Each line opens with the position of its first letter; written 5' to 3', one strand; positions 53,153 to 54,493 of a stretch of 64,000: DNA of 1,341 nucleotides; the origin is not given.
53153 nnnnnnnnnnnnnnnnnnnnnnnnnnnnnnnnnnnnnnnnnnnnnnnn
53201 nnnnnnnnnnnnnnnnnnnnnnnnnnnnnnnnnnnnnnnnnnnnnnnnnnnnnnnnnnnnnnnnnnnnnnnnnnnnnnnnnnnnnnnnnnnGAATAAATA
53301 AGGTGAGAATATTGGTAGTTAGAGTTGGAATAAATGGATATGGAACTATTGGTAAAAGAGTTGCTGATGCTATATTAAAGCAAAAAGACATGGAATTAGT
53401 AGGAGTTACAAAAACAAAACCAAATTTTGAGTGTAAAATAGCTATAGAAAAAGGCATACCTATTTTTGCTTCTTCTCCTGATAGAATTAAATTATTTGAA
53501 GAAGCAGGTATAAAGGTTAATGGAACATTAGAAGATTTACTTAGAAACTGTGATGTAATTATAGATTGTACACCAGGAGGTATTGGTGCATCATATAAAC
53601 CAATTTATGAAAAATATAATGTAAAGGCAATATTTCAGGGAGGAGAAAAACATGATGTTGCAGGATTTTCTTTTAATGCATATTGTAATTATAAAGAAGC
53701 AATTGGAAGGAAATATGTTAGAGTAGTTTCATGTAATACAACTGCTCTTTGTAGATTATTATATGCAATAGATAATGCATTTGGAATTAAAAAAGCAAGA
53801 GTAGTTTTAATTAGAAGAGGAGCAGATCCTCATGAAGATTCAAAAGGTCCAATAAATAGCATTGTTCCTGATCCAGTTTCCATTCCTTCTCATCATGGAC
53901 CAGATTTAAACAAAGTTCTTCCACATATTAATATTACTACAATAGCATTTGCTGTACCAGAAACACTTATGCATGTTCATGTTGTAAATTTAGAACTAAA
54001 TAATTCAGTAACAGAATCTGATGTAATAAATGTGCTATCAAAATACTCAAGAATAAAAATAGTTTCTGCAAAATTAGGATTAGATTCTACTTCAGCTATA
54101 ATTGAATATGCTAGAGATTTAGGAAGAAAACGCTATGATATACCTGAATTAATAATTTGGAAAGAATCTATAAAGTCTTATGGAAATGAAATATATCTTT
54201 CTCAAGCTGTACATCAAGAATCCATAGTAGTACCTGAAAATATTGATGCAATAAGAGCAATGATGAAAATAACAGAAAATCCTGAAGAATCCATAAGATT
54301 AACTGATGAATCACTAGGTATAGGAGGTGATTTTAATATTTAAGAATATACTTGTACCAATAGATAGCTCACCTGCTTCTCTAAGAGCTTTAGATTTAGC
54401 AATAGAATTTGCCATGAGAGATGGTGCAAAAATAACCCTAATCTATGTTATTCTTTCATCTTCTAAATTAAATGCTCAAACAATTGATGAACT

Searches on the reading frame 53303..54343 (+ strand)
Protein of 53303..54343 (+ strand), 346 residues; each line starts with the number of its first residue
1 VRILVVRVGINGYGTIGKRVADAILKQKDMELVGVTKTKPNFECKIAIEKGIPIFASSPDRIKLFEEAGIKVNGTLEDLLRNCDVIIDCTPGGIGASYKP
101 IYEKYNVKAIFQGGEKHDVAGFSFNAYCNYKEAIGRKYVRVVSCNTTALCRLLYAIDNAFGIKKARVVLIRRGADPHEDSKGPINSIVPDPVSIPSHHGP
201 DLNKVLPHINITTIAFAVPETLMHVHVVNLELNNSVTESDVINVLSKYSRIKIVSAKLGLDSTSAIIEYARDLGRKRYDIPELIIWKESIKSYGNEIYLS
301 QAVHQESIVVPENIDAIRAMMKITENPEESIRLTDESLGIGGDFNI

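Call 18: find_encoding_contigs(protein=window:53303-54343:+, flank=10000, max_places=1)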
Protein window:53303-54343:+ (346 aa): no gene with exactly this product is on record in the collection.
